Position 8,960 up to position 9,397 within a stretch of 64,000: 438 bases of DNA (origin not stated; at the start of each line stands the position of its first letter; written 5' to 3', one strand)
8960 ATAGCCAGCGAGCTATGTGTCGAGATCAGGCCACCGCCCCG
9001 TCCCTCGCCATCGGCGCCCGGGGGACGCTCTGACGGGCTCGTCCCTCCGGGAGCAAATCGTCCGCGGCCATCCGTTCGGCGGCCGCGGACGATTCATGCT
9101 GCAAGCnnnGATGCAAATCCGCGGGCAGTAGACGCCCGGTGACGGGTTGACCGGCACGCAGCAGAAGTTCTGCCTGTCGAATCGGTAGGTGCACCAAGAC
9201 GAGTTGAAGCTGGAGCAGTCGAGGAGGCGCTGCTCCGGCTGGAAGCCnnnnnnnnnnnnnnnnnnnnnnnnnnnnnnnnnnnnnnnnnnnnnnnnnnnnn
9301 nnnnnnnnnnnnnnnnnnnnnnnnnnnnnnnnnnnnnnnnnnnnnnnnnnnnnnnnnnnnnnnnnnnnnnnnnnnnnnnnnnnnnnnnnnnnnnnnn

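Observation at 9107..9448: Bacterial toxin-like precursor with a knottin-style six-cysteine core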

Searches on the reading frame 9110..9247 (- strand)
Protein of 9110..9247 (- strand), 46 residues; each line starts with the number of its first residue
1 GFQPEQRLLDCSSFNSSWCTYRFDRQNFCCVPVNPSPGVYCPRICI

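Call 49: search_protein_families(library=pfam, alignment_id=A2, max_evalue=10)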
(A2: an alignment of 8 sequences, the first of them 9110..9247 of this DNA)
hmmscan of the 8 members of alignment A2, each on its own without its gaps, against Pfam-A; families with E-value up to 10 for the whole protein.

A. member 1, window:9110-9247:- (46 aa): 0 families

B. families by the number of members that match (of 8 scanned): 0 families

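Call 54: predict_structure(alignment_id=A3)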
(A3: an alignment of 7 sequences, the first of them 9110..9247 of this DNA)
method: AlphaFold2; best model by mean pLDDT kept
length: 46 residues; sequences in the alignment: 7
mean_pLDDT: 79.4   pTM: 0.51
mean pLDDT of the five models: 79.4, 78.8, 78.6, 77.3, 77.0
residues with pLDDT >= 90: 5; 70-90: 32; 50-70: 5; < 50: 4
segments of 3 or more residues with pLDDT < 50: 1-3
pLDDT, mean of each block of 10 residues (from residue 1): 54 86 87 88 85
secondary structure, 60 per line:
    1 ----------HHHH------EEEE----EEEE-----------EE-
elements in order: H11-14 E21-24 E29-32

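Call 57: fold_search(model_id=the predicted structure, library=pdb)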
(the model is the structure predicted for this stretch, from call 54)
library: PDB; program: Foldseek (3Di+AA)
matches with E <= 10: 14; with E <= 0.001: 0
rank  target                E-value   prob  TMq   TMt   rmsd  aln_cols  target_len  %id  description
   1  6sy0_A                5.4e+00  0.10  0.40  0.17   4.3        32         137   19  Structure of the Plasmodium falciparum SIP2 DNA-binding AP2 tandem repeat in complex with two SPE2 half-sites (released 2020-10-07)
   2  3wmb                  5.4e+00  0.04  0.27  0.03   7.2        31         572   22  Crystal structure of insect beta-N-acetyl-D-hexosaminidase OfHex1 complexed with naphthalimide derivative Q1 (released 2014-11-05)
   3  5w10_B                6.2e+00  0.09  0.36  0.11   1.1        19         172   16  Lcd1 GAF domain in complex with cAMP ligand (released 2017-06-28)
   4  5w10_A                6.2e+00  0.09  0.36  0.11   1.1        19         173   16  Lcd1 GAF domain in complex with cAMP ligand (released 2017-06-28)
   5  3o46                  6.2e+00  0.08  0.36  0.21   1.7        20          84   20  Crystal structure of the PDZ domain of MPP7 (released 2010-08-04)
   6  3vtr_A                6.6e+00  0.06  0.31  0.03   6.8        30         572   20  Crystal Structure of insect beta-N-acetyl-D-hexosaminidase OfHex1 E328A complexed with TMG-chitotriomycin (released 2013-01-16)
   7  3s6t                  6.6e+00  0.06  0.31  0.03   6.8        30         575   20  Crystal Structure of insect beta-N-acetyl-D-hexosaminidase OfHex1 V327G complexed with PUGNAc (released 2012-04-11)
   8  3nsm                  7.1e+00  0.05  0.31  0.03   7.3        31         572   19  Crystal Structure of insect beta-N-acetyl-D-hexosaminidase OfHex1 from Ostrinia furnacalis (released 2010-11-24)
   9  5y0v_A                7.1e+00  0.05  0.32  0.03   7.3        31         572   19  Crystal Structure of insect beta-N-acetyl-D-hexosaminidase OfHex1 complexed with berberine (released 2018-01-24)
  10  5w10_D                7.6e+00  0.08  0.37  0.11   1.0        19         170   16  Lcd1 GAF domain in complex with cAMP ligand (released 2017-06-28)
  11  5w10_C                7.6e+00  0.08  0.37  0.11   1.1        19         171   16  Lcd1 GAF domain in complex with cAMP ligand (released 2017-06-28)
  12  5by8_B                8.1e+00  0.02  0.28  0.17   7.8        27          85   22  The structure of Rpf2-Rrs1 explains its role in ribosome biogenesis (released 2015-07-08)
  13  4xd9_D                8.1e+00  0.02  0.28  0.17   7.7        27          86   22  Structure of Rpf2-Rrs1 complex involved in ribosome biogenesis (released 2015-06-10)
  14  2x8n_MODEL_1_A        9.9e+00  0.02  0.29  0.14  10.1        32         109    9  Solution NMR structure of uncharacterized protein CV0863 from Chromobacterium violaceum. NORTHEAST STRUCTURAL  (released 2010-04-28)

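Call 73: search_solved_structures(query=A2, max_evalue=10, show_alignments=3)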
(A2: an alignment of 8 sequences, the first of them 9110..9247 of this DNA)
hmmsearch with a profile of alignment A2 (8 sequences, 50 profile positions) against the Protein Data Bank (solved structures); distinct sequences matched with E-value up to 10: 4.
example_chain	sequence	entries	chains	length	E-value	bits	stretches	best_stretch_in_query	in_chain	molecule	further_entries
5drx_H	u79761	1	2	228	0.59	13.2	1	8-28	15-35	CLL240 heavy chain (VH and CH1 domains)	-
7pnq_X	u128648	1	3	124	1.1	12.4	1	8-28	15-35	43E6 antibody heavy chain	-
2mt8_A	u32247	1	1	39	1.8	11.7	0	34-50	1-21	MTAbl13 of grafted MCoTI-II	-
1iy6_A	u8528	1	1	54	8.5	9.5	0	11-37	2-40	OMSVP3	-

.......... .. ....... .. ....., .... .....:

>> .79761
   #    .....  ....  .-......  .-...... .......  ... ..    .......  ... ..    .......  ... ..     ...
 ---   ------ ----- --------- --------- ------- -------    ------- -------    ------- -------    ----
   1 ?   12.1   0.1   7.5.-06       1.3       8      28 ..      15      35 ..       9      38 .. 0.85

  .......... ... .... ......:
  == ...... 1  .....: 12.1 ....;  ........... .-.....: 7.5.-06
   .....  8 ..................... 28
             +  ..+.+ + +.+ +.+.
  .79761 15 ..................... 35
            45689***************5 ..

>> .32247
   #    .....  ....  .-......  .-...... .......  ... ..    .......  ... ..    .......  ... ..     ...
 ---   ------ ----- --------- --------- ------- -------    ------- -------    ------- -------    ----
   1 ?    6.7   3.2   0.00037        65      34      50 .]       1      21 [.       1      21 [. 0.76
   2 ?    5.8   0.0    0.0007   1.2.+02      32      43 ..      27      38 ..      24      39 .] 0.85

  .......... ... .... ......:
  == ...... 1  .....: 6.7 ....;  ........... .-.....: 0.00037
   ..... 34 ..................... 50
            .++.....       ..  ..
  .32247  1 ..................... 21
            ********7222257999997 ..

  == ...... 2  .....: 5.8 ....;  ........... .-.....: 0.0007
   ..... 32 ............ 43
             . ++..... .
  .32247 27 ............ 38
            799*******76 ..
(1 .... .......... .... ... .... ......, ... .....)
